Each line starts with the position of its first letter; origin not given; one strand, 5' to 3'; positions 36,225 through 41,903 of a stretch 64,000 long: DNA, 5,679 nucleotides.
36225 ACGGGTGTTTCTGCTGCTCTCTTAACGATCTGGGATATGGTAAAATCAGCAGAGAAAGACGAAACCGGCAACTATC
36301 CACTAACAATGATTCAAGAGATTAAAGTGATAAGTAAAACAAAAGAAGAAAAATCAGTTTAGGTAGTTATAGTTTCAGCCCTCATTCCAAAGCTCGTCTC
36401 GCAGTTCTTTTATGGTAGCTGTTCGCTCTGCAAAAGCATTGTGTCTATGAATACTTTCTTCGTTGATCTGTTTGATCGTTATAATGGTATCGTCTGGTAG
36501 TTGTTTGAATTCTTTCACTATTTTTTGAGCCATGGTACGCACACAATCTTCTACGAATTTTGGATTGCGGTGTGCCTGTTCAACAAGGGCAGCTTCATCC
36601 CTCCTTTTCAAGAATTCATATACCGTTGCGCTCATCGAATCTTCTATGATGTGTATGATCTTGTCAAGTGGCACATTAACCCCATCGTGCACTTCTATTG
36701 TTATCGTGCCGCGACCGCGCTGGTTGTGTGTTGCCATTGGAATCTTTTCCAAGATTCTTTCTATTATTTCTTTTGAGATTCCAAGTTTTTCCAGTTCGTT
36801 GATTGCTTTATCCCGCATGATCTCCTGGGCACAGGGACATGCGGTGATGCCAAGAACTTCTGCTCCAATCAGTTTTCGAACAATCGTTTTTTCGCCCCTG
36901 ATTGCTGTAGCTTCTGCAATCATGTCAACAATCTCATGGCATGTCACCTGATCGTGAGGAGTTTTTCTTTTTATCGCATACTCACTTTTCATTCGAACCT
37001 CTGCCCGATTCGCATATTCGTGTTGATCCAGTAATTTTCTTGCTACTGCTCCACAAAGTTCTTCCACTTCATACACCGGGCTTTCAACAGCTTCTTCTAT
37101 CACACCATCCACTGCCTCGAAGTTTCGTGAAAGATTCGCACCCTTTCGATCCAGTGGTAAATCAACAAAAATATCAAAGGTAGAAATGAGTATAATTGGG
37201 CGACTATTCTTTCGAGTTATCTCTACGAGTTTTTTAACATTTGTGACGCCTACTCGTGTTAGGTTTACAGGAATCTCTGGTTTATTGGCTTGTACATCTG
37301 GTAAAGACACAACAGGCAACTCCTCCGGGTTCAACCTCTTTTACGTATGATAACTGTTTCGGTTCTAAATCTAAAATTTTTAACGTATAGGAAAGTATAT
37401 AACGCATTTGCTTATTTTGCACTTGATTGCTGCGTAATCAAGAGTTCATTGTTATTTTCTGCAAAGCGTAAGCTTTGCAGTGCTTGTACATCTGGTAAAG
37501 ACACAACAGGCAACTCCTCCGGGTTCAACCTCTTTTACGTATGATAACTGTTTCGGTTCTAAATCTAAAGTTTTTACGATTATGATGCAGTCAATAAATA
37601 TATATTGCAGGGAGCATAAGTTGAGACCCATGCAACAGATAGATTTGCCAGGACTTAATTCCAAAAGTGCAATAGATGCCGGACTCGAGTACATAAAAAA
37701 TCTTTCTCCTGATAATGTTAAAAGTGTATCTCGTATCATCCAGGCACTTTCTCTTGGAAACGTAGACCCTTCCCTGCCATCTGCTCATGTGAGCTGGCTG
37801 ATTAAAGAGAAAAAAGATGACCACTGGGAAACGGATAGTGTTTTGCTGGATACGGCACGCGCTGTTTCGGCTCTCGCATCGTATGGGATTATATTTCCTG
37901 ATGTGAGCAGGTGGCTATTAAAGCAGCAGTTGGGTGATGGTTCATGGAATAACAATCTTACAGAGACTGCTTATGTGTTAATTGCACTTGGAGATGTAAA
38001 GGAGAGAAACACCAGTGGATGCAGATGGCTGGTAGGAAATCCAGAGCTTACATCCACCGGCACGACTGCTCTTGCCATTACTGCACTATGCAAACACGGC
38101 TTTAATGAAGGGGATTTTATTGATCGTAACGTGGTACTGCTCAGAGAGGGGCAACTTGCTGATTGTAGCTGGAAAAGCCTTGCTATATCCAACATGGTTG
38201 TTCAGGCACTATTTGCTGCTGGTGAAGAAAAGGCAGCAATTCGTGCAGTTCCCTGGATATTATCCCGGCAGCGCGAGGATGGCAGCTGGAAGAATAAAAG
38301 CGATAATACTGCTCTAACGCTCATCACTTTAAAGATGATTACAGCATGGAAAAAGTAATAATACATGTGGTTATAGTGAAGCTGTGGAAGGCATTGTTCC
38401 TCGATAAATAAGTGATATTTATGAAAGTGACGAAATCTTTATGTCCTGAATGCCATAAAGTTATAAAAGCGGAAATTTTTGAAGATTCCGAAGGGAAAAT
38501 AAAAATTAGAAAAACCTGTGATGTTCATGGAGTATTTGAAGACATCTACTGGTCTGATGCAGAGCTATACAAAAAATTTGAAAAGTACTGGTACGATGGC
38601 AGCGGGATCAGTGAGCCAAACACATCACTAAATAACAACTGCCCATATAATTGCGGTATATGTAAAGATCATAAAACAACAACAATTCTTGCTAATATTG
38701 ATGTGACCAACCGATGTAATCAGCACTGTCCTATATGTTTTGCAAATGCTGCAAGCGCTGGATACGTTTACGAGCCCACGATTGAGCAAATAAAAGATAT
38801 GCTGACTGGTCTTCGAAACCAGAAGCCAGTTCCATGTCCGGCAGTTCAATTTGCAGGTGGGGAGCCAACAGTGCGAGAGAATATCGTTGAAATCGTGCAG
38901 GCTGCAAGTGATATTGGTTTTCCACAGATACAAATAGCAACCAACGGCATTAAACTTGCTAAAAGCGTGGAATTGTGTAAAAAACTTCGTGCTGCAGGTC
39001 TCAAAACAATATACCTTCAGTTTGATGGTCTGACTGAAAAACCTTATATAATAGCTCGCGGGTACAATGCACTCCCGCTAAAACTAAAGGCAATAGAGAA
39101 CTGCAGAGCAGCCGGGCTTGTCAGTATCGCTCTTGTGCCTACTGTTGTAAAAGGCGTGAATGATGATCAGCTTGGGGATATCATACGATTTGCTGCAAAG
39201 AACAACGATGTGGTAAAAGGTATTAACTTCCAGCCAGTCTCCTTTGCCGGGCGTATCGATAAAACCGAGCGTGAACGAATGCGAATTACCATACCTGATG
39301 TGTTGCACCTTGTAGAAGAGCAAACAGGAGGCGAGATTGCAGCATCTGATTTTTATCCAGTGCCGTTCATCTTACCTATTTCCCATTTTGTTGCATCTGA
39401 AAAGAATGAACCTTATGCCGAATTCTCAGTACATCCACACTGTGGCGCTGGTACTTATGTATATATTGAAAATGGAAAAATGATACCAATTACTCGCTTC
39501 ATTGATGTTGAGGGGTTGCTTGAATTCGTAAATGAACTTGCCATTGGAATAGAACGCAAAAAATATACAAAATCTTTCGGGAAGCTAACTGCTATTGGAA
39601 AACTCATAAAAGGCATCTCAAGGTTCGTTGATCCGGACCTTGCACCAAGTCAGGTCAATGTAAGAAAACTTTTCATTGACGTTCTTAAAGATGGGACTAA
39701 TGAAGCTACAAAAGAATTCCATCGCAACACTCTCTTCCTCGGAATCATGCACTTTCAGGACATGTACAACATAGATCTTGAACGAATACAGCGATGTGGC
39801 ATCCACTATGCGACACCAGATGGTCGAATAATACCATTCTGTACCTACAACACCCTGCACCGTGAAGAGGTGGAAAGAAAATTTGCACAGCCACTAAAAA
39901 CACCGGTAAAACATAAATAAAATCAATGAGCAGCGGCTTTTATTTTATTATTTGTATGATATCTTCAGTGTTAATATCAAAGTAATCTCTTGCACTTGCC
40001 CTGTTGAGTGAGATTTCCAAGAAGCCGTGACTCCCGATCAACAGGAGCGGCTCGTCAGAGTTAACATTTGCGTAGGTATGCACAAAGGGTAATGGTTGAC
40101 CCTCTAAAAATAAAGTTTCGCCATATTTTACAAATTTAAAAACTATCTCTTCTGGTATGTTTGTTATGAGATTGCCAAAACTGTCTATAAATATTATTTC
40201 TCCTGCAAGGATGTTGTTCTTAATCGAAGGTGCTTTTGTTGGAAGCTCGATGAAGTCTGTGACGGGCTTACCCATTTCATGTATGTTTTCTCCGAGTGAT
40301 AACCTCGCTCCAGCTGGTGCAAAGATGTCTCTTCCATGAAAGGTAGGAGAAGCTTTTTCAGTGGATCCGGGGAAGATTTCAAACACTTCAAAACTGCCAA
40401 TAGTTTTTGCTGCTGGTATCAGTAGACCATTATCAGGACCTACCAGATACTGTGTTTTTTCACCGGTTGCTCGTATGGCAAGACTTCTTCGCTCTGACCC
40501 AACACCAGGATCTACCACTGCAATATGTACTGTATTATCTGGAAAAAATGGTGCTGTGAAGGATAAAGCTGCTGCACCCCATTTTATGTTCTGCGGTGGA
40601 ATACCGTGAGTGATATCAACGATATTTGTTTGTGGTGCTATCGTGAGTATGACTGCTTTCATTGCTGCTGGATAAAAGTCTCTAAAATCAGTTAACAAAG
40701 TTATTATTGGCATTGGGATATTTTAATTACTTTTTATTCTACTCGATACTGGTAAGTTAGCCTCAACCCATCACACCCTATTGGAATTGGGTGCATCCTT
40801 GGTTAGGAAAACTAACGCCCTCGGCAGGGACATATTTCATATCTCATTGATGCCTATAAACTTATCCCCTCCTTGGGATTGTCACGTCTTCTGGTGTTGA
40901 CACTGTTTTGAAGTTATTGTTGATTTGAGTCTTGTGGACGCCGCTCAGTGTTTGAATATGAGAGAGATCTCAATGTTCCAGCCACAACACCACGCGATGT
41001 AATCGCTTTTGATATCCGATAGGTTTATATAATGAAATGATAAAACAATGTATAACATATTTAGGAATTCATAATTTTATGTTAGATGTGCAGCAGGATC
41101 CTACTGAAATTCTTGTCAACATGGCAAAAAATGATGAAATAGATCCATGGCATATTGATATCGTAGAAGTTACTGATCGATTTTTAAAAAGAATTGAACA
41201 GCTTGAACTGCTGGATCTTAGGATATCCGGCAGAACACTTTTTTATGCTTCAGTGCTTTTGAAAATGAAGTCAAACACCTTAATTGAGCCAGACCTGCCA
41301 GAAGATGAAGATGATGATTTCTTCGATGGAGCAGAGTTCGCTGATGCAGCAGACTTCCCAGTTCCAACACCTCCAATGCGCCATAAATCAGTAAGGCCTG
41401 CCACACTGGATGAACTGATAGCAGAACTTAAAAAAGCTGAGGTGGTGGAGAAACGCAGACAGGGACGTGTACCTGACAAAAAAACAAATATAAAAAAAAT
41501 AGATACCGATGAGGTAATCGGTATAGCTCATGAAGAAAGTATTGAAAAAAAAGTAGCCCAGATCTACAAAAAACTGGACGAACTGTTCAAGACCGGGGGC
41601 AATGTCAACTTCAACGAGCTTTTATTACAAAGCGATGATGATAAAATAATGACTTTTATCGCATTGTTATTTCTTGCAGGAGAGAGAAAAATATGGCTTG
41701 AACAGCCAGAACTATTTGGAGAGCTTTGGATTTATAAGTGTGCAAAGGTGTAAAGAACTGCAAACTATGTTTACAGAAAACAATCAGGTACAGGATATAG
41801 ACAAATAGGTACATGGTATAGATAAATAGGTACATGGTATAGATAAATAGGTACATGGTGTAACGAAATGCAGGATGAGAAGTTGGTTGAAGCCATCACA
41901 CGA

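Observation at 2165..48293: Recurring phenomenon: hairpin-bearing insertions that land on gene junctions and are flanked by long, variable (23-95 bp) direct duplications preserving both genes' signals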

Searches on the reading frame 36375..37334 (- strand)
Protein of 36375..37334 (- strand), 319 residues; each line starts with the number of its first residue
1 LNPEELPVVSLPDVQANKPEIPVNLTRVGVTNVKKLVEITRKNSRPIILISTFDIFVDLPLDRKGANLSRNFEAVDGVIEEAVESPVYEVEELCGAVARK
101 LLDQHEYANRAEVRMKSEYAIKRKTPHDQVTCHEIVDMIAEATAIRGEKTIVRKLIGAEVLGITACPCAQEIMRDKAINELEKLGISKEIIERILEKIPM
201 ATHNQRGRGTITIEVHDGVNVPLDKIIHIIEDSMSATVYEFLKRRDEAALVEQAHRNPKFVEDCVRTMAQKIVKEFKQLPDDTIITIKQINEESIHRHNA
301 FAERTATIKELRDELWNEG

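Call 15: search_protein_families(library=pfam, proteins=[window:36375-37334:-])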
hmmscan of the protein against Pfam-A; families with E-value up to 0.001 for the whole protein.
window:36375-37334:- (319 aa): 1 family
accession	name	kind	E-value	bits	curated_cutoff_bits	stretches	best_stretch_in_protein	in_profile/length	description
PF02649.19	GCHY-1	-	5.5e-81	272.4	25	1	11-302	1-260/260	Type I GTP cyclohydrolase folE2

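Call 62: find_homologous_proteins(query=window:36375-37313:-, max_evalue=1e-100)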
Query window:36375-37313:- (312 aa): 1439 proteins with E <= 1e-100 among 6121 candidates; the best 120 are listed.
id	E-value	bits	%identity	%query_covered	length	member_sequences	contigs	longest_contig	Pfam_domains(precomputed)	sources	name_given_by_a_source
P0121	1.8e-187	639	95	100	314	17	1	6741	PF02649.20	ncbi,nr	ncbi:MAG: GTP cyclohydrolase I FolE2 [Methanosarcinales archaeon]|nr:MAG: GTP cyclohydrolase I FolE2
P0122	1.3e-166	571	83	100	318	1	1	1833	PF02649.20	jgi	-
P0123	1.1e-161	555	81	99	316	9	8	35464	PF02649.20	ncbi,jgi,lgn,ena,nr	ncbi:MAG: GTP cyclohydrolase MptA [Methanosarcinales archaeon]|nr:MAG: GTP cyclohydrolase I FolE2 [M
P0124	2.0e-161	554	82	100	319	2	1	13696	PF02649.20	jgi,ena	-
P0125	1.7e-158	544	81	99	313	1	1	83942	PF02649.20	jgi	jgi:GTP cyclohydrolase-4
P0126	3.5e-154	530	80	99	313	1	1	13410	PF02649.20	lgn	-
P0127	6.2e-142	490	71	100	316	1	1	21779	PF02649.20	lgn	-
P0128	7.0e-142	490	71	100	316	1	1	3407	PF02649.20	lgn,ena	-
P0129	8.2e-142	490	70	99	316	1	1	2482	PF02649.20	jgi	jgi:GTP cyclohydrolase-4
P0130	3.1e-141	488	70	100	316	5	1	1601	PF02649.20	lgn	-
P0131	3.4e-141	487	71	99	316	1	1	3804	PF02649.20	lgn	-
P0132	6.2e-141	487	70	100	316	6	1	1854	PF02649.20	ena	-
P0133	1.8e-140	485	69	99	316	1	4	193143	PF02649.20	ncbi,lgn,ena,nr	ncbi:MAG: GTP cyclohydrolase MptA [Candidatus Methanoperedens sp.]|nr:GTP cyclohydrolase MptA [Candi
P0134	2.3e-140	485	71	99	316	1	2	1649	PF02649.20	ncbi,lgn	-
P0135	2.5e-140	485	71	99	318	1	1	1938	PF02649.20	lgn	-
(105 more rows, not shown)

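Call 63: find_encoding_contigs(protein=P0121, flank=6000, max_places=6)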
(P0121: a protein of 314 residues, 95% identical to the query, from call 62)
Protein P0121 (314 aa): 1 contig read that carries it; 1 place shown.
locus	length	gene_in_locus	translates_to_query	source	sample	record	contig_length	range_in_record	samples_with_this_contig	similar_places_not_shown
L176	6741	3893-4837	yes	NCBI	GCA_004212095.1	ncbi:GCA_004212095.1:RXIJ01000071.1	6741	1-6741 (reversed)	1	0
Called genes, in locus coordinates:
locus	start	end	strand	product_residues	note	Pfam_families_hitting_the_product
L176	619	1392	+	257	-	PF01887:SAM_HAT_N, PF20257:SAM_HAT_C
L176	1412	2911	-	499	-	PF23545:Zn_ribbon_HMPTM, PF04055:Radical_SAM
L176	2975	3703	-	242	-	-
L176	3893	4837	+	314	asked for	PF02649:GCHY-1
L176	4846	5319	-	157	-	PF01967:MoaC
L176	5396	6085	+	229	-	PF06508:QueC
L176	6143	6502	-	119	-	PF04038:DHNA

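Call 64: find_encoding_contigs(protein=P0123, flank=6000, max_places=6)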
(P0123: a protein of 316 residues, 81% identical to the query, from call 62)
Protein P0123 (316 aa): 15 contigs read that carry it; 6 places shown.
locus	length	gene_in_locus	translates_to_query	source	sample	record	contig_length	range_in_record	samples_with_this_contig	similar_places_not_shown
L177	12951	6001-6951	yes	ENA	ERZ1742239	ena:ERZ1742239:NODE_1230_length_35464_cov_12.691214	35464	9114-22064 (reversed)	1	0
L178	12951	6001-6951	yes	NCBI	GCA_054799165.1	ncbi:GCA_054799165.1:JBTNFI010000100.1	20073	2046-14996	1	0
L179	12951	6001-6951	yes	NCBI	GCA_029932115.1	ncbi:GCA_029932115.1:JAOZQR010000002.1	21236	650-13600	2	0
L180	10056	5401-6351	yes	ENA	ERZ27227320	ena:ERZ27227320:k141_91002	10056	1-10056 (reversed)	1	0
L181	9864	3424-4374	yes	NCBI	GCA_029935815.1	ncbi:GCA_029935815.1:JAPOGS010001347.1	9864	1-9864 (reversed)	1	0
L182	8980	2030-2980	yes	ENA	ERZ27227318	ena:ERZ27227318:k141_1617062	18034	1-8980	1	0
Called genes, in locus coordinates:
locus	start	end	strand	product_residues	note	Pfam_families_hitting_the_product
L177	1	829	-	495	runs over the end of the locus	PF01855:POR_N (weak), PF02775:TPP_enzyme_C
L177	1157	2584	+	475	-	PF00682:HMGL-like, PF22617:HCS_D2, PF08502:LeuA_dimer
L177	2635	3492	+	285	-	PF13793:Pribosyltran_N, PF00156:Pribosyltran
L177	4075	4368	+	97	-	PF01920:Prefoldin_2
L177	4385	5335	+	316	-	PF01368:DHH, PF02272:DHHA1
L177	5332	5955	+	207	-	PF05175:MTS (weak)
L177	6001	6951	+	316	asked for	PF02649:GCHY-1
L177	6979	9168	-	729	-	PF00009:GTP_EFTU, PF22042:EF-G_D2, PF03144:GTP_EFTU_D2, PF14492:EFG_III, PF03764:EFG_IV, PF00679:EFG_C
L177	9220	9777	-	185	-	PF00177:Ribosomal_S7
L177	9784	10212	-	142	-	PF00164:Ribosom_S12_S23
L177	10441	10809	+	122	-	PF00507:Oxidored_q4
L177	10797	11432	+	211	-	PF01058:Oxidored_q6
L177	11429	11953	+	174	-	PF00329:Complex1_30kDa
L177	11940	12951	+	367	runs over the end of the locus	PF00346:Complex1_49kDa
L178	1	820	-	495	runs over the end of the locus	PF01855:POR_N (weak), PF02775:TPP_enzyme_C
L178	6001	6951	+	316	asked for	PF02649:GCHY-1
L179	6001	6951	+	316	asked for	PF02649:GCHY-1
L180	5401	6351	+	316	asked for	PF02649:GCHY-1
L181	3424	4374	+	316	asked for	PF02649:GCHY-1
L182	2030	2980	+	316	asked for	PF02649:GCHY-1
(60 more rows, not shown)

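Call 65: find_encoding_contigs(protein=P0125, flank=6000, max_places=4)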
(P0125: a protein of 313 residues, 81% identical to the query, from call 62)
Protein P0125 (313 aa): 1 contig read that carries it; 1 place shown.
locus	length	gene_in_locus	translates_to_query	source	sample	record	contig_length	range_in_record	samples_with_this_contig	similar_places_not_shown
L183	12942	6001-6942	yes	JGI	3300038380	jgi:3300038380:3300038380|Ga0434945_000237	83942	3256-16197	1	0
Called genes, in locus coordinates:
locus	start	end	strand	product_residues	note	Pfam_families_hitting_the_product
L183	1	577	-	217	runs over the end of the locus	-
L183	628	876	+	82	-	-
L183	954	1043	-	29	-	-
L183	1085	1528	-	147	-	PF01850:PIN (weak)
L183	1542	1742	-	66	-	-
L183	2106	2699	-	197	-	-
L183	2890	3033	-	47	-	-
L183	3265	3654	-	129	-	PF00736:EF1_GNE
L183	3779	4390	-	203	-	PF00696:AA_kinase (weak)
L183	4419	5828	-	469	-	PF01368:DHH, PF21763:DHH_CID, PF02272:DHHA1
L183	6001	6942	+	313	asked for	PF02649:GCHY-1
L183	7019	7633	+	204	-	PF01885:PTS_2-RNA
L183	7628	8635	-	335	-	PF01137:RTC, PF05189:RTC_insert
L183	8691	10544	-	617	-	PF08448:PAS_4, PF00989:PAS, PF08448:PAS_4, PF13188:PAS_8, PF13426:PAS_9, PF00989:PAS, PF13188:PAS_8, PF08448:PAS_4, +11 more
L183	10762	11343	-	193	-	PF01066:CDP-OH_P_transf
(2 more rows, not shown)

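Call 68: list_cluster_members(proteins=[P0121])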
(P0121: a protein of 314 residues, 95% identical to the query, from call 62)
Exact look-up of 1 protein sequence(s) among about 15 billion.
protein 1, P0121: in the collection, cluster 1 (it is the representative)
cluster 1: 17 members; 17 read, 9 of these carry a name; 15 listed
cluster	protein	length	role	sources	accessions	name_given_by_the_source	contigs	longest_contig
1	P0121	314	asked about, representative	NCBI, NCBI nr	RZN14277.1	MAG: GTP cyclohydrolase I FolE2 [Methanosarcinales archaeon]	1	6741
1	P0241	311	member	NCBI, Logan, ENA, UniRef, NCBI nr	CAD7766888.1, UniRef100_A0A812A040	MAG: GTP cyclohydrolase MptA [Candidatus Argoarchaeum ethanivorans] | GTP cyclohydrolase MptA n=1 Tax=Candidatus Argoarchaeum ethanivorans TaxID=2608793 ...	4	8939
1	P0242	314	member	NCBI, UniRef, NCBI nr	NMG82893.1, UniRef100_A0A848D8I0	MAG: GTP cyclohydrolase I FolE2 [Methanosarcinales archaeon] | GTP cyclohydrolase MptA n=1 Tax=Candidatus Ethanoperedens thermophilum TaxID=2766897 ... | GTP cyclohydrolase I FolE2 [Candidatus Ethanoperedens thermophilum]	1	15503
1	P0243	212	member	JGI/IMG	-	GTP cyclohydrolase-4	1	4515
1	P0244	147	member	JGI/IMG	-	GTP cyclohydrolase-4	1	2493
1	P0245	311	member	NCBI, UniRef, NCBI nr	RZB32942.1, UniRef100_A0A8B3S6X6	MAG: GTP cyclohydrolase IV [Candidatus Argoarchaeum ethanivorans] | GTP cyclohydrolase MptA n=1 Tax=Candidatus Argoarchaeum ethanivorans TaxID=2608793 ...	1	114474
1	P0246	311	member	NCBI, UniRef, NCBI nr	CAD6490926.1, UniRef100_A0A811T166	MAG: GTP cyclohydrolase MptA [Candidatus Argoarchaeum ethanivorans] | GTP cyclohydrolase MptA n=1 Tax=Candidatus Argoarchaeum ethanivorans TaxID=2608793 ...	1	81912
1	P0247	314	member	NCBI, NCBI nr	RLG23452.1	GTP cyclohydrolase I FolE2 [Methanosarcinales archaeon] | MAG: GTP cyclohydrolase I FolE2 [Methanosarcinales archaeon]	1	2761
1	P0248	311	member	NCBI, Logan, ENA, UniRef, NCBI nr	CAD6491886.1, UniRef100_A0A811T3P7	MAG: GTP cyclohydrolase MptA [Candidatus Argoarchaeum ethanivorans] | GTP cyclohydrolase MptA n=1 Tax=Candidatus Argoarchaeum ethanivorans TaxID=2608793 ...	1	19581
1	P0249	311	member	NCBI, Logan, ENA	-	-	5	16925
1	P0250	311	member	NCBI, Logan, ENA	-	-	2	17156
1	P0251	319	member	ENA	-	-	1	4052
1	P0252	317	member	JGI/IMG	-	-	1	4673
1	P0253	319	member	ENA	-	-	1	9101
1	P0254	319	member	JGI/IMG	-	-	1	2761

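Call 69: find_encoding_contigs(protein=P0246, flank=10000, max_places=4)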
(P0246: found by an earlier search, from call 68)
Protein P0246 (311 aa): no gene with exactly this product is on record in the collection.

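Call 70: find_encoding_contigs(protein=P0242, flank=10000, max_places=4)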
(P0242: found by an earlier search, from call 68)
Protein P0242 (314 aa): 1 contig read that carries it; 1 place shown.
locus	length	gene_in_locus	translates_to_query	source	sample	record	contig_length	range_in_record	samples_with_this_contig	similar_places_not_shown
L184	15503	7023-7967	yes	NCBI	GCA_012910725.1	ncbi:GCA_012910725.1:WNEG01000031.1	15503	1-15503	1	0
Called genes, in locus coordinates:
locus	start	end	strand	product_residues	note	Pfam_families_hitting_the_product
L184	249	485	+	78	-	PF07927:HicA_toxin (weak)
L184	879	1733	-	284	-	PF00733:Asn_synthase, PF24167:DUF7411 (weak), PF00733:Asn_synthase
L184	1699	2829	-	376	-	PF04079:SMC_ScpB, PF27317:MJ0786_N, PF27336:MJ0786_C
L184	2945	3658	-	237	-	PF02616:SMC_ScpA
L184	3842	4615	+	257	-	PF01887:SAM_HAT_N, PF20257:SAM_HAT_C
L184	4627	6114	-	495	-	PF23545:Zn_ribbon_HMPTM, PF04055:Radical_SAM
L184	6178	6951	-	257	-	-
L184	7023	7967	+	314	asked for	PF02649:GCHY-1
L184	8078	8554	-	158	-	PF01967:MoaC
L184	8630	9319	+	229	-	PF06508:QueC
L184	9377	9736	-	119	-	PF04038:DHNA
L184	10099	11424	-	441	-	PF03951:Gln-synt_N, PF00120:Gln-synt_C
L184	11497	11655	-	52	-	-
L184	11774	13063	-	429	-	PF01637:ATPase_2 (faint), PF13173:AAA_14, PF13635:DUF4143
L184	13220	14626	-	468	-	PF01637:ATPase_2, PF13401:AAA_22 (weak), PF03008:DUF234, PF04471:Mrr_cat (weak)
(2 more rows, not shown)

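Call 71: find_encoding_contigs(protein=P0245, flank=10000, max_places=4)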
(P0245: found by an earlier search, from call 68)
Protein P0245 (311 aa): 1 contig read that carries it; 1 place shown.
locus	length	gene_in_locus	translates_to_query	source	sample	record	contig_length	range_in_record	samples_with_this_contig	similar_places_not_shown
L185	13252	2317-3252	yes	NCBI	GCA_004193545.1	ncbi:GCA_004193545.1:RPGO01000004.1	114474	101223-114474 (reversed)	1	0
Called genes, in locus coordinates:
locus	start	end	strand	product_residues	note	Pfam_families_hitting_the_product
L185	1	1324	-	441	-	PF23545:Zn_ribbon_HMPTM, PF04055:Radical_SAM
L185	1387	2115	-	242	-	-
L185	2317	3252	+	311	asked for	PF02649:GCHY-1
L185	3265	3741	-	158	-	PF01967:MoaC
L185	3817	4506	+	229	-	PF06508:QueC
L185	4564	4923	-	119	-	PF04038:DHNA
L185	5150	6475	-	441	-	PF03951:Gln-synt_N, PF00120:Gln-synt_C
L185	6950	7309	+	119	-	PF01797:Y1_Tnp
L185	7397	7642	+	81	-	-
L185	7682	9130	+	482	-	PF00404:Dockerin_1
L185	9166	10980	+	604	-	-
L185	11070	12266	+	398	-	PF00514:Arm (faint), PF02985:HEAT (faint), PF11791:Aconitase_B_N (faint), PF13646:HEAT_2, PF03130:HEAT_PBS (weak), PF13646:HEAT_2, PF03130:HEAT_PBS (weak), PF13646:HEAT_2, +2 more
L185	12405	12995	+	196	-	PF05598:DUF772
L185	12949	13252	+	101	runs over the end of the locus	-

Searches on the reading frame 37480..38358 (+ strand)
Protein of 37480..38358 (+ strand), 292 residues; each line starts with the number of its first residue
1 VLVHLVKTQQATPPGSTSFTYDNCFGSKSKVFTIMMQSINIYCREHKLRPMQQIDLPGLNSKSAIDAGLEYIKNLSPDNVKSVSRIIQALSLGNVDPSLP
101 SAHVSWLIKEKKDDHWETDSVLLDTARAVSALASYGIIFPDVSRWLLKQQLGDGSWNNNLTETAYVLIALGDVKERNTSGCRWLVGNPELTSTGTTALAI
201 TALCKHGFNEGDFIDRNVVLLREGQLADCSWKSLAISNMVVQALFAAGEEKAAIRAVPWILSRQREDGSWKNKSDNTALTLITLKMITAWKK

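Call 15: search_protein_families(library=pfam, proteins=[window:37480-38358:+])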
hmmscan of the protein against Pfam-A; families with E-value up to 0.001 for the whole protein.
window:37480-38358:+ (292 aa): 1 family
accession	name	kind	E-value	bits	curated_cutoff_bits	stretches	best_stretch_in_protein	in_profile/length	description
PF13243.12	SQHop_cyclase_C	-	8.8e-05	22.1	26.1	0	241-274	253-288/319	Squalene-hopene cyclase C-terminal domain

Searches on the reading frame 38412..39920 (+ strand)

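Call 15: search_protein_families(library=pfam, proteins=[window:38412-39920:+])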
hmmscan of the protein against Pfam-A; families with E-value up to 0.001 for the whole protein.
window:38412-39920:+ (502 aa): 2 families
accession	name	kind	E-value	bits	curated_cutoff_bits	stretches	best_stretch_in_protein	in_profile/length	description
PF04055.27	Radical_SAM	-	5.1e-22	79.3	29.5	1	98-261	3-166/166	Radical SAM superfamily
PF23545.1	Zn_ribbon_HMPTM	-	3.3e-16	59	27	1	4-48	2-45/45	HMPTM N-terminal zinc ribbon domain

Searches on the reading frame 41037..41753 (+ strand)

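Call 16: search_protein_families(library=pfam, proteins=[window:41037-41753:+])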
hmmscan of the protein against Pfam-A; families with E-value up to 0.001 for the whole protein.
window:41037-41753:+ (238 aa): 1 family
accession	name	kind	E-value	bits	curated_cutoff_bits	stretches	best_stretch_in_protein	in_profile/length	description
PF02616.19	SMC_ScpA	-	1.5e-21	77.9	24.6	2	29-98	1-71/232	Segregation and condensation protein ScpA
